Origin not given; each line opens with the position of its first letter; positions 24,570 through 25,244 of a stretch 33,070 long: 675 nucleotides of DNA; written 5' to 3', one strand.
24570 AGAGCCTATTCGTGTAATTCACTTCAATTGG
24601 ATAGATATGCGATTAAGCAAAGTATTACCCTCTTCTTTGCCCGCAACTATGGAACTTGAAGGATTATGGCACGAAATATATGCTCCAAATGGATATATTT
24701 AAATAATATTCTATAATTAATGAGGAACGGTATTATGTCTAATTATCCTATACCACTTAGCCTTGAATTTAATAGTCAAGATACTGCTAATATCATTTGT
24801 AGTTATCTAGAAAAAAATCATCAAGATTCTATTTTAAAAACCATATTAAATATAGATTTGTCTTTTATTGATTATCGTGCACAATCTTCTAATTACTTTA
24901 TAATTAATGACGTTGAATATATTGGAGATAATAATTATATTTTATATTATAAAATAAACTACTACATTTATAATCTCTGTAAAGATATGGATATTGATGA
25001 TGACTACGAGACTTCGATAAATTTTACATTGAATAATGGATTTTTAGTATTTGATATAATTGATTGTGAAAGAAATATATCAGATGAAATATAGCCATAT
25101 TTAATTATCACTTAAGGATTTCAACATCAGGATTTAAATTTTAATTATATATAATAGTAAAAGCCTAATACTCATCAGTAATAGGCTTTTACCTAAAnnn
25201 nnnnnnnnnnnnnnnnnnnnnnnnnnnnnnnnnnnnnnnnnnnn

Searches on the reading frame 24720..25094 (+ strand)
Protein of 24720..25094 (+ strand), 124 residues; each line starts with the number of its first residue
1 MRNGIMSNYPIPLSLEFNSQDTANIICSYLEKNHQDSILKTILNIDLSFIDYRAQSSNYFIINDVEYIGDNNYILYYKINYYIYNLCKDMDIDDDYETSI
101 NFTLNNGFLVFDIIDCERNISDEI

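Call 64: search_protein_families(library=pfam, proteins=[window:24720-25094:+], max_evalue=0.05)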
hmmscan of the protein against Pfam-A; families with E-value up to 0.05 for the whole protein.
window:24720-25094:+ (124 aa): 1 family
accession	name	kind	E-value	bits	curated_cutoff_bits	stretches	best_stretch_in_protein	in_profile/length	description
PF09022.15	Staphostatin_A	-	0.043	14.2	24.1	1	12-45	38-71/105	Staphostatin A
